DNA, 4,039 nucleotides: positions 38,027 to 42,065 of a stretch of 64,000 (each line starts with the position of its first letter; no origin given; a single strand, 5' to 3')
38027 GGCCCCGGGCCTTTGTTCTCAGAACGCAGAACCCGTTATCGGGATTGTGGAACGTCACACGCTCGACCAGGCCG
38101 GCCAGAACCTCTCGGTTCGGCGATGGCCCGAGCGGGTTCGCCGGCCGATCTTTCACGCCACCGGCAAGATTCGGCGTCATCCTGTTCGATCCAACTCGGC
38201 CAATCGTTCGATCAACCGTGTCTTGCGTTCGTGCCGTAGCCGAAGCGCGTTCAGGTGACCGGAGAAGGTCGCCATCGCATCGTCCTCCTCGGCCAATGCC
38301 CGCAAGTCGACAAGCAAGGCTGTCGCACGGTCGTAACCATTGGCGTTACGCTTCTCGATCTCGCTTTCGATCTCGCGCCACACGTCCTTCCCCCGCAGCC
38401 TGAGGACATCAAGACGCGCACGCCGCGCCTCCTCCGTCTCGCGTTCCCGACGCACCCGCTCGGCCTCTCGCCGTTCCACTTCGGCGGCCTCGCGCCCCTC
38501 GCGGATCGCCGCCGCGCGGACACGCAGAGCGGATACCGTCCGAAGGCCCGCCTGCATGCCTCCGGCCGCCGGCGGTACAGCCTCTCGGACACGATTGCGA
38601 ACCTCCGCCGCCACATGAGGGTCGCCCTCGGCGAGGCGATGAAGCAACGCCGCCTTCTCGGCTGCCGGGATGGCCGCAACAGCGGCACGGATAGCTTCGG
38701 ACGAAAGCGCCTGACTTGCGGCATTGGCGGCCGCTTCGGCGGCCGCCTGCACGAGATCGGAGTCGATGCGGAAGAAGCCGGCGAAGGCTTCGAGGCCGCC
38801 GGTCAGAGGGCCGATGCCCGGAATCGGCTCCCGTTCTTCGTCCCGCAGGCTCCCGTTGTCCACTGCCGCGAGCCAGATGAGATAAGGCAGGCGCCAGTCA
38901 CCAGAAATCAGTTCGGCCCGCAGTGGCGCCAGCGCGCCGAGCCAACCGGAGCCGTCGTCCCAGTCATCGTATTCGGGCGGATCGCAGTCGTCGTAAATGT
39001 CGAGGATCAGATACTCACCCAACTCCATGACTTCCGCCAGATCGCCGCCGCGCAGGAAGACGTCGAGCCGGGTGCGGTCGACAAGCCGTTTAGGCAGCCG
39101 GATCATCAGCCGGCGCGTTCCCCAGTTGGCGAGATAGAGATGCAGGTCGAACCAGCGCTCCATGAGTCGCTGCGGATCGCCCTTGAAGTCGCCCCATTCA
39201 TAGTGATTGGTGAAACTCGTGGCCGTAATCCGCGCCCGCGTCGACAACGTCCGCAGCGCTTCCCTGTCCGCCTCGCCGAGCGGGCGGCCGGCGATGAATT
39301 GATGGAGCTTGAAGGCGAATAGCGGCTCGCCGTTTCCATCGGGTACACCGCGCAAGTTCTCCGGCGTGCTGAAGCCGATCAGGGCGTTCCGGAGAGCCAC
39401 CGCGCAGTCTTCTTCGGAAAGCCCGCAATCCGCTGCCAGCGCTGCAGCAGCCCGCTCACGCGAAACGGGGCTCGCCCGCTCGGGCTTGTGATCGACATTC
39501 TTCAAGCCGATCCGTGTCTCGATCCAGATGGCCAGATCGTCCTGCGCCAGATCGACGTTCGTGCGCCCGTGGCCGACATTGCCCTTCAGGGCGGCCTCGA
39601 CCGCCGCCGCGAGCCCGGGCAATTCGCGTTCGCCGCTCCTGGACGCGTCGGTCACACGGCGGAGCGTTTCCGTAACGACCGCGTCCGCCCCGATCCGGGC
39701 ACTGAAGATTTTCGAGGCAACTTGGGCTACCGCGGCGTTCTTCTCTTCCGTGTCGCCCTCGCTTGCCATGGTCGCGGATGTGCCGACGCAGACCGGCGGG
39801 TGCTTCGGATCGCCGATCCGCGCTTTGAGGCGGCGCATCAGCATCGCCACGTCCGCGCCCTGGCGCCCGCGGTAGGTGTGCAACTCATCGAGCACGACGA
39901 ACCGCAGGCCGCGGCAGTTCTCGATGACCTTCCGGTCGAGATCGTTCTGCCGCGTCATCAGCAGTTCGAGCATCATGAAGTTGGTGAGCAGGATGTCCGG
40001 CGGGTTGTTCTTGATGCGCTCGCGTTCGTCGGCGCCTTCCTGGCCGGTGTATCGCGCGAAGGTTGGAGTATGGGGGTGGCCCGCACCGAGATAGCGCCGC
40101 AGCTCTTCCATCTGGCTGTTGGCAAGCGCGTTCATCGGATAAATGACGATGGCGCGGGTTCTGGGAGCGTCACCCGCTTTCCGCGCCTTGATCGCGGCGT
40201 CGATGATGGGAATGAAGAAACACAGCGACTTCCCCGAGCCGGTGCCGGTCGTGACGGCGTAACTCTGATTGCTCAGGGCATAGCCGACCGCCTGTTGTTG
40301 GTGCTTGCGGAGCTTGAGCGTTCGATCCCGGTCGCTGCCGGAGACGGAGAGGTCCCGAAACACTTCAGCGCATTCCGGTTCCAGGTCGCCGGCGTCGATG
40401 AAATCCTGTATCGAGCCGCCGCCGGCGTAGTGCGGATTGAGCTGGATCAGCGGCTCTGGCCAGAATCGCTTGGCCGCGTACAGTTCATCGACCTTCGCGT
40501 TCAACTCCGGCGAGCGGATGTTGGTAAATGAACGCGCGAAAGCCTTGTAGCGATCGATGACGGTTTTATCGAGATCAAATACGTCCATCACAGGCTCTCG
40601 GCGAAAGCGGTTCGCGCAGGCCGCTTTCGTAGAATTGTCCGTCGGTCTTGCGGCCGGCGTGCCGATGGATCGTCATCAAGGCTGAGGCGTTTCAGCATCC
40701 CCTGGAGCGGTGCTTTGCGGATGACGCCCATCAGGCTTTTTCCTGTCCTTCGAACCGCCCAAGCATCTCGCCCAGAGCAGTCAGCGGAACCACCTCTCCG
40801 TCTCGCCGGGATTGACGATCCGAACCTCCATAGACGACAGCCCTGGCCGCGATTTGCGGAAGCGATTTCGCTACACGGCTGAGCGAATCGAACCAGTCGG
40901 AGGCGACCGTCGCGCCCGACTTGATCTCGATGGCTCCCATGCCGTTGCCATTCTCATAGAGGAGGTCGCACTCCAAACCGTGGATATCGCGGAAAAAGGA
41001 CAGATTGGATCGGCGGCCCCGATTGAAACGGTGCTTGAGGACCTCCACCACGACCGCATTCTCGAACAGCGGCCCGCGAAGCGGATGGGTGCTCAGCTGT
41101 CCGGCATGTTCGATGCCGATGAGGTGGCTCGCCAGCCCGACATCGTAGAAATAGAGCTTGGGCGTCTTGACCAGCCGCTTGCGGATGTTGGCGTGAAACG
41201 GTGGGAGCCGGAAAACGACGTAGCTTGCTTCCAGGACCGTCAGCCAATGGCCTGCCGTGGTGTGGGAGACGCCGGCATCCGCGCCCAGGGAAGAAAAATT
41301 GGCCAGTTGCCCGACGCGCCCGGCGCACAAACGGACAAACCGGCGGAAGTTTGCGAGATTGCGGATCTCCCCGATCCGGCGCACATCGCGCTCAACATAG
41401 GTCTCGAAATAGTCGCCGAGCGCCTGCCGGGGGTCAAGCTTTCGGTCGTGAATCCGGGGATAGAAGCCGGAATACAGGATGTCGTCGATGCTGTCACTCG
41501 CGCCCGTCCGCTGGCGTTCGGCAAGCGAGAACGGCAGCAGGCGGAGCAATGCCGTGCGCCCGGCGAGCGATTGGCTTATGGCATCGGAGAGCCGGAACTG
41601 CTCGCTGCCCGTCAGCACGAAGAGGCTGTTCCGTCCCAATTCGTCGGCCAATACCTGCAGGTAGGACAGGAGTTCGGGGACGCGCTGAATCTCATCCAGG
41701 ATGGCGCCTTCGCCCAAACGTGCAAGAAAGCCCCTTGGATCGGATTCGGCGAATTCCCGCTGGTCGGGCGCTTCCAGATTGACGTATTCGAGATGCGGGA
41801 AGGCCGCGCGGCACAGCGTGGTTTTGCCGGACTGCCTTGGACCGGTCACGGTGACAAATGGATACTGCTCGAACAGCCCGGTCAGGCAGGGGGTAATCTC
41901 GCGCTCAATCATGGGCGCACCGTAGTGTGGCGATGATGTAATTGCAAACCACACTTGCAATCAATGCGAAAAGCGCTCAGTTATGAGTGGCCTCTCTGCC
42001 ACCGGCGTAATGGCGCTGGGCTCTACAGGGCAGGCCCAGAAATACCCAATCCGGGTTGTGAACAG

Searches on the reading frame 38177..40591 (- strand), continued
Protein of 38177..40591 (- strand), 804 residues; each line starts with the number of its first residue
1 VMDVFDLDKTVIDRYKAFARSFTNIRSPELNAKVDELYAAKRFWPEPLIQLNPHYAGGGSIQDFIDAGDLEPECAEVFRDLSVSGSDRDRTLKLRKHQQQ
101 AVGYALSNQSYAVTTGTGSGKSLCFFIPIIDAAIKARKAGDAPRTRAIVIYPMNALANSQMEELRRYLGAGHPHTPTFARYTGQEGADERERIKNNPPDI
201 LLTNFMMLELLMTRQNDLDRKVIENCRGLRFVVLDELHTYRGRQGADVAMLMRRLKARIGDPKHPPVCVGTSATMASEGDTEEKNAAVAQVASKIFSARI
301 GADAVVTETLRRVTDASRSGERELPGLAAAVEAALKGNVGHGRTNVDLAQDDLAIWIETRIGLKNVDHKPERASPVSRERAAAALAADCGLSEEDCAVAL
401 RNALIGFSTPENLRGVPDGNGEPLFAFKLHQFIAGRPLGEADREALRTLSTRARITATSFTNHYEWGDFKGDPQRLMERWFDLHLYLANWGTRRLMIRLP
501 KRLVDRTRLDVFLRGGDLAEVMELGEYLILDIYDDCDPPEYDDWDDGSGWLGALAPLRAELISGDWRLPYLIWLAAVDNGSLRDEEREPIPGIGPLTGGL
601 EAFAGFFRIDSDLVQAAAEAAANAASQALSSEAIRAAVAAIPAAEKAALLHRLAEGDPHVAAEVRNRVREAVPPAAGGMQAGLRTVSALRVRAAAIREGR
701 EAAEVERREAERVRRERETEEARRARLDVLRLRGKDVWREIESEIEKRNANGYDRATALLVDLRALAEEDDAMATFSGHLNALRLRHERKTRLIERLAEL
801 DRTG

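Call 24: search_protein_families(library=padloc, proteins=[L083:10001-14203:+, L083:14205-15224:+, L083:15221-16768:+, L083:16746-17981:+, L083:18040-19854:+, L083:20428-21882:+, L083:21879-22343:+, L083:22346-23113:+], max_evalue=0.01)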
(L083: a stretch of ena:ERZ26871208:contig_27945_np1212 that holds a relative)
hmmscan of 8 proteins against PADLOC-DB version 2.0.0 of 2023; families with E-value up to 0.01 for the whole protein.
L083:10001-14203:+ (1400 aa): 31 families (the best 25 are shown)
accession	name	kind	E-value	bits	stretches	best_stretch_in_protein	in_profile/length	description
PDLC00037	DruE3|DruE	-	1.6e-81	272.9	2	93-697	101-691/2055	SNF2 family N-terminal domain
PDLC00013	DruE1|DruE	-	6.2e-77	257.7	4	951-1322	1030-1365/1776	SNF2 family N-terminal domain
PDLC00015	DruE2|DruE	-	6.3e-69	231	5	1001-1121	1163-1279/1887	SNF2 family N-terminal domain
PDLC00014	DruE2|DruE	-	2.1e-67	225.7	4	194-688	312-848/1928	SNF2 family N-terminal domain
PDLC00035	DruE3|DruE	-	2.7e-67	225.5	2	107-307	118-327/1460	SNF2 family N-terminal domain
PDLC00051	DruE4|DruE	-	5.5e-61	204.5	4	1013-1124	1125-1236/1829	SNF2 family N-terminal domain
PDLC00036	DruE3|DruE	-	2.1e-58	195.5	2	96-309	95-315/2023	SNF2 family N-terminal domain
PDLC02896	DpdJ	-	1.2e-26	90.8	2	191-277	329-413/1487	DpdJ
PDLC03960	SngC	-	4.7e-22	76.5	2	93-278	24-197/720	-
PDLC02503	BrxHI|BrxHII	-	8.6e-22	75.2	2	93-277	24-195/698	BrxHI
PDLC02501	BrxHI|BrxHII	-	1.1e-17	61.4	2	94-275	24-194/925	BrxHI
PDLC02570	DrmA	-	3.5e-15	53.4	2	1016-1094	585-662/851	DrmA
PDLC02569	DrmA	-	6.1e-14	48.8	2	1014-1079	831-895/1095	DrmA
PDLC02898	DpdJ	-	2.5e-12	44.4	2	193-278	343-425/506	DpdJ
PDLC02893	DpdJ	-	3.1e-12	43.3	2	193-277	343-424/876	DpdJ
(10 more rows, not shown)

L083:14205-15224:+ (339 aa): 4 families
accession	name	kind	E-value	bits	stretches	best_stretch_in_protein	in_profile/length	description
PDLC00014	DruE2|DruE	-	4.2e-08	29.1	1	134-240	1710-1807/1928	SNF2 family N-terminal domain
PDLC00015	DruE2|DruE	-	1.5e-07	27.5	1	135-243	1678-1772/1887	SNF2 family N-terminal domain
PDLC00013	DruE1|DruE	-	7.1e-06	22.1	1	111-240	1565-1674/1776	SNF2 family N-terminal domain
PDLC00051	DruE4|DruE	-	1.3e-05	21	1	202-249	1673-1720/1829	SNF2 family N-terminal domain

L083:15221-16768:+ (515 aa): 29 families (the best 25 are shown)
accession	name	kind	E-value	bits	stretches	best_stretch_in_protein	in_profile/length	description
PDLC02853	DpdE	-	1.2e-111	372.3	1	4-495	2-516/985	DpdE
PDLC02621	DrmD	-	8.1e-49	164.7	1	89-443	115-475/1040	DrmD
PDLC02500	BrxHI|BrxHII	-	1.3e-39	134.5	1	100-401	91-403/933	BrxHI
PDLC02632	DrmD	-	4.7e-35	119.2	1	101-391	125-421/662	DrmD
PDLC02504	BrxHI|BrxHII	-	1e-34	117.7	1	102-416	112-423/971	BrxHII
PDLC00659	HmaA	-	3.1e-34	116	1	73-393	78-396/1176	SNF2 helicase / DEAD-box helicase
PDLC02572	DrmA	-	3.2e-32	109.5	1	101-393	120-420/1043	DrmA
PDLC02620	DrmD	-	4.5e-28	95.7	1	100-393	100-390/1060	DrmD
PDLC02622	DrmD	-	5.6e-28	96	1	101-352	124-381/422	DrmD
PDLC02633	DrmD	-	2.3e-27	93.3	1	89-384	119-416/839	DrmD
PDLC02843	DpdE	-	5.7e-27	92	1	102-302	161-335/1091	DpdE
PDLC02840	DpdE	-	8.4e-26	88.5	1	97-289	159-326/1091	DpdE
PDLC02618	DrmD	-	1.1e-24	85.3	1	92-235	102-250/273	DrmD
PDLC02623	DrmD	-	1.2e-24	84.2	1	97-282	101-296/1040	DrmD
PDLC02634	DrmD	-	6.3e-22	75.2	1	114-392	106-381/900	DrmD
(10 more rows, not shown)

L083:16746-17981:+ (411 aa): 33 families (the best 25 are shown)
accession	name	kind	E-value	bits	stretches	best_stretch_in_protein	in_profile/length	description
PDLC02853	DpdE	-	1.1e-55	187.2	1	9-202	554-748/985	DpdE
PDLC02621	DrmD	-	1.3e-20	71.3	1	10-92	580-668/1040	DrmD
PDLC02619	DrmD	-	6.5e-17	58.9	1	8-88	489-567/872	DrmD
PDLC02500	BrxHI|BrxHII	-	9.5e-16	55.5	1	8-93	529-611/933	BrxHI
PDLC02623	DrmD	-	1.3e-14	51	1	9-92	580-661/1040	DrmD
PDLC02572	DrmA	-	2e-14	50.5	1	9-85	577-655/1043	DrmA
PDLC00659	HmaA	-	3.9e-13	46.2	1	8-84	566-639/1176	SNF2 helicase / DEAD-box helicase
PDLC02193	PLD_Helicase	-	1.2e-12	44.8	1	6-82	751-825/905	-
PDLC02504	BrxHI|BrxHII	-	1.6e-12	44.3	1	8-92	536-618/971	BrxHII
PDLC02633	DrmD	-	1.9e-12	44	1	9-60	584-635/839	DrmD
PDLC02629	DrmD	-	2.2e-12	44.2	1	9-60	41-92/508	DrmD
PDLC02620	DrmD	-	6.4e-12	42.2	1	8-89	533-611/1060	DrmD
PDLC02632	DrmD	-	1e-11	42.1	1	8-60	579-631/662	DrmD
PDLC02625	DrmD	-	2.2e-11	41.1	1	9-58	325-374/792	DrmD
PDLC02624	DrmD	-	3.7e-11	40.3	1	9-60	421-472/652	DrmD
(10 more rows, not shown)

L083:18040-19854:+ (604 aa): 10 families
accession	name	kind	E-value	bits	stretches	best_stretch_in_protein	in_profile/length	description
PDLC02643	DrmMI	-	9.1e-22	74.8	2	257-447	235-438/1347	DrmMI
PDLC02638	DrmMI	-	7e-19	65.5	2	245-447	227-437/935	DrmMI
PDLC03618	REase_MTase_IIG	-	1e-10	37.6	2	296-446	272-430/1429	Type IIG restriction enzyme-methyltransferase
PDLC02645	DrmMI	-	1.7e-10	37.8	2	296-399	272-374/772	DrmMI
PDLC03614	REase_MTase_IIG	-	1.1e-06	24.5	1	301-446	307-457/1584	Type IIG restriction enzyme-methyltransferase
PDLC02642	DrmMI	-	7.8e-05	19.3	1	294-398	265-372/594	DrmMI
PDLC03611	REase_MTase_IIG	-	0.00012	17.6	0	252-351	234-326/1532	Type IIG restriction enzyme-methyltransferase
PDLC03630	REase_MTase_IIG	-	0.00019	17.3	1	471-529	367-422/1100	Type IIG restriction enzyme-methyltransferase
PDLC03620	REase_MTase_IIG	-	0.0068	12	0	308-446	367-509/1378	Type IIG restriction enzyme-methyltransferase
PDLC02640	DrmMI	-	0.0091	11.7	0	242-365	218-335/1015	DrmMI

L083:20428-21882:+ (484 aa): 2 families
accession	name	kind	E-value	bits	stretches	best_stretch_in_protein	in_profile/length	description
PDLC03613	REase_MTase_IIG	-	4e-16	55.9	2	51-181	812-946/1250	Type IIG restriction enzyme-methyltransferase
PDLC03622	REase_MTase_IIG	-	4.9e-11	38.7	1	51-166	946-1063/1524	Type IIG restriction enzyme-methyltransferase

L083:21879-22343:+ (154 aa): 0 families

L083:22346-23113:+ (255 aa): 3 families
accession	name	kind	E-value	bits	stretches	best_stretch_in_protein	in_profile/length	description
PDLC04132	HNH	-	3e-26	90.2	1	125-253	142-274/286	-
PDLC03546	HNH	-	3.7e-18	63.5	1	125-217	147-239/282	Type II restriction enzyme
PDLC03529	REase_II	-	7.8e-10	36.5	1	154-220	286-351/389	Type II restriction enzyme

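Call 61: list_cluster_members(proteins=[window:38177-40588:-, window:35889-38180:-, window:40731-41915:-])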
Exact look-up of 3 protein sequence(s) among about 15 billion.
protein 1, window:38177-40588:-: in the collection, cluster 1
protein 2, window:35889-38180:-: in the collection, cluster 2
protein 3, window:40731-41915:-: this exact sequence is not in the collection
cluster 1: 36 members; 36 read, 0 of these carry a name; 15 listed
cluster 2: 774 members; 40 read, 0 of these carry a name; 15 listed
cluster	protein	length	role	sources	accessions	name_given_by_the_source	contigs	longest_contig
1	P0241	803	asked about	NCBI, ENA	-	-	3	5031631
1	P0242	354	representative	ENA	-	-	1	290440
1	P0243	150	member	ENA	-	-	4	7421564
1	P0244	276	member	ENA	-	-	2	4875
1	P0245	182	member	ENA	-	-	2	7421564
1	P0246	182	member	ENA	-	-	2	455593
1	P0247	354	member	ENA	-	-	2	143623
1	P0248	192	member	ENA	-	-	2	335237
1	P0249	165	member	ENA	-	-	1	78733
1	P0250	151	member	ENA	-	-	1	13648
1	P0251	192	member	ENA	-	-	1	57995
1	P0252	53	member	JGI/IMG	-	-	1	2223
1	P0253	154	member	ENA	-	-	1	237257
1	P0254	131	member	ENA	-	-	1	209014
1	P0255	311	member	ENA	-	-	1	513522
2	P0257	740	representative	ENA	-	-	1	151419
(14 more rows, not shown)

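Call 62: find_encoding_contigs(protein=window:38177-40588:-, flank=10000, max_places=6)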
Protein window:38177-40588:- (803 aa): 2 contigs read that carry it; 2 places shown.
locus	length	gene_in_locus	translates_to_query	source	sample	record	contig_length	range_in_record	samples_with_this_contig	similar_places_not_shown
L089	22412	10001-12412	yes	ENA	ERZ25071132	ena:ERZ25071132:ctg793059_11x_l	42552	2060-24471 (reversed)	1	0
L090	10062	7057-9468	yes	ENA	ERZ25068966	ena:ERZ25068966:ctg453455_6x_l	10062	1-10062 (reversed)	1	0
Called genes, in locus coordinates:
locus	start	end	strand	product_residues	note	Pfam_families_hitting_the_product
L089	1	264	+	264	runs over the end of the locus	PF00034:Cytochrom_C (faint), PF13442:Cytochrome_CBB3 (faint)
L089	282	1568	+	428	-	PF07992:Pyr_redox_2, PF13454:NAD_binding_9 (faint), PF21706:FCSD_central, PF09242:FCSD-flav_bind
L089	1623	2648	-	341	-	PF04143:Sulf_transp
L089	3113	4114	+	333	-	PF00665:rve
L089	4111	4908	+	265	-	PF01695:IstB_IS21, PF13481:AAA_25 (weak), PF00308:Bac_DnaA (weak)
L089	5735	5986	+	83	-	-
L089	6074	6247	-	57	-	-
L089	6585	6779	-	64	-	-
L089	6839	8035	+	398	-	PF00872:Transposase_mut, PF10551:MULE (weak)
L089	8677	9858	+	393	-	PF13173:AAA_14, PF13635:DUF4143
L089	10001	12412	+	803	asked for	PF00270:DEAD, PF04851:ResIII (weak)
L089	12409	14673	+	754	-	PF23139:OB_YrrC, PF14520:HHH_5, PF14490:HHH_RecD2, PF13086:AAA_11 (weak), PF13245:AAA_19, PF13604:AAA_30, PF18335:SH3_13, PF13538:UvrD_C_2, +1 more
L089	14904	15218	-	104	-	-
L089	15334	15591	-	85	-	-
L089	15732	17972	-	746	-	PF13872:AAA_34, PF13871:Helicase_C_4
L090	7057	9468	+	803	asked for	PF00270:DEAD, PF04851:ResIII (weak)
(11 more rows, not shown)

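Call 73: find_encoding_contigs(protein=P0257, flank=8000, max_places=3)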
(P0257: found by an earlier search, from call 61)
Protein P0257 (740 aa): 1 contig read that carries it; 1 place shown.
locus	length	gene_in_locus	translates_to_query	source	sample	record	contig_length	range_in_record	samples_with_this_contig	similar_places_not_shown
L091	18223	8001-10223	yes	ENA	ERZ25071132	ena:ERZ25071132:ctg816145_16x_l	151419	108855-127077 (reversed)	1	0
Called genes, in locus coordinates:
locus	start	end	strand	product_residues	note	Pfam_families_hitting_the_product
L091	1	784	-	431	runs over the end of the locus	PF06808:DctM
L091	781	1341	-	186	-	PF04290:DctQ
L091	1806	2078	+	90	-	-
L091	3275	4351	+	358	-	PF01209:Ubie_methyltran, PF05175:MTS, PF13489:Methyltransf_23, PF08241:Methyltransf_11, PF08242:Methyltransf_12, PF13649:Methyltransf_25, PF13847:Methyltransf_31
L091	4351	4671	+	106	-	-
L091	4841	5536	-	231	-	PF00665:rve (weak), PF13610:DDE_Tnp_IS240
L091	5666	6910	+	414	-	PF05598:DUF772, PF01609:DDE_Tnp_1, PF13751:DDE_Tnp_1_6 (weak)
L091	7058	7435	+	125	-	-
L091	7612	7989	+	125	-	-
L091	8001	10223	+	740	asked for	PF23139:OB_YrrC, PF14520:HHH_5, PF14490:HHH_RecD2, PF13086:AAA_11 (weak), PF13245:AAA_19, PF13604:AAA_30, PF18335:SH3_13, PF13538:UvrD_C_2, +1 more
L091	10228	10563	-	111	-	-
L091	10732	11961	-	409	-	PF13356:Arm-DNA-bind_3, PF00589:Phage_integrase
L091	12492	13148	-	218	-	-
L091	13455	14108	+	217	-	-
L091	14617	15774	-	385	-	PF07690:MFS_1, PF11700:ATG22, PF07690:MFS_1 (weak)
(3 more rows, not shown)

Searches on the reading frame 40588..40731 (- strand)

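Call 47: search_protein_families(library=pfam, proteins=[window:40588-40731:-], max_evalue=1)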
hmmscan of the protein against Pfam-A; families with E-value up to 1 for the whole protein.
window:40588-40731:- (47 aa): 1 family
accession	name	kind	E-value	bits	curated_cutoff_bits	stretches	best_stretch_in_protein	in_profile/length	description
PF24610.1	DUF7623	-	0.062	13.9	27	1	8-42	5-39/64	Domain of unknown function (DUF7623)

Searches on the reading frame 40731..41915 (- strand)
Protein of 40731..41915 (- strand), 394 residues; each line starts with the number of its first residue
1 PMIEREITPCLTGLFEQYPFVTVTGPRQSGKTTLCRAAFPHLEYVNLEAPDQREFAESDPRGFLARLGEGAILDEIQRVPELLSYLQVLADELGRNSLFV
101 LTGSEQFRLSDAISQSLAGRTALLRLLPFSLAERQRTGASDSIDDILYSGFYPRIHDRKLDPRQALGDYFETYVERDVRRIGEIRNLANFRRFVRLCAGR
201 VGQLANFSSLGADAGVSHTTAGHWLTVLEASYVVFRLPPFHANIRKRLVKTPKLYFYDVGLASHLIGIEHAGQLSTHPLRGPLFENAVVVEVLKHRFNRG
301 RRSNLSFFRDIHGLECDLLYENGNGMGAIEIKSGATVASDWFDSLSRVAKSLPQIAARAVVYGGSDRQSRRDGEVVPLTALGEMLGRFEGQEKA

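Call 6: search_protein_families(library=pfam, proteins=[window:40731-41915:-], max_evalue=0.1)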
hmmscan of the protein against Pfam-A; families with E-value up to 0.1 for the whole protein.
window:40731-41915:- (394 aa): 4 families
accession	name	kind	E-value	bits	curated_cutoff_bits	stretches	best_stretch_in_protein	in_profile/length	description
PF13635.12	DUF4143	-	2.5e-48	164.3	28.1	1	175-334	1-160/160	Domain of unknown function (DUF4143)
PF13173.12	AAA_14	-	1.2e-25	90.5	27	1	19-133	3-127/129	AAA domain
PF13191.12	AAA_16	-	6e-05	24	32.6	1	16-84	21-100/167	AAA ATPase domain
PF13401.12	AAA_22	-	0.001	19.8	27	0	19-42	6-29/130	AAA domain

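Call 7: search_protein_families(library=padloc, proteins=[window:40731-41915:-], max_evalue=0.1)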
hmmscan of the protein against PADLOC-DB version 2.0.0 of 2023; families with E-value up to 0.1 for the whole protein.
window:40731-41915:- (394 aa): 10 families
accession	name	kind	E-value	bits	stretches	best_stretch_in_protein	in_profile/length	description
PDLC04790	PDC-S01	-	4.6e-95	316.8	1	2-381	11-417/422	-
PDLC04789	PDC-S01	-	8.7e-58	194.1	1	2-335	1-342/375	-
PDLC04787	PDC-S01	-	8.3e-31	105.2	1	2-326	10-350/412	-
PDLC04791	PDC-S01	-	6.9e-26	88.8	1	16-340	16-358/395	-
PDLC04788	PDC-S01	-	1.2e-12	45.5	2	172-337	215-386/448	-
PDLC04786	PDC-S01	-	1.4e-11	41.8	1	249-350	303-400/439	-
PDLC04792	PDC-S01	-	4.7e-08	30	1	252-339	305-390/452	-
PDLC04140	mad8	-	0.0077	13.8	1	16-44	25-53/314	mads_8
PDLC02669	DndE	-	0.011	13.6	1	154-194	79-120/128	DndE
PDLC01887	CARF4--CARF_PDDEXK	-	0.011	13.3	1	270-359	150-235/285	-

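Call 8: search_protein_families(library=ncbifam, proteins=[window:40731-41915:-], max_evalue=0.1)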
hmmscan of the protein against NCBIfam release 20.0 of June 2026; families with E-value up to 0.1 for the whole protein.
window:40731-41915:- (394 aa): 0 families
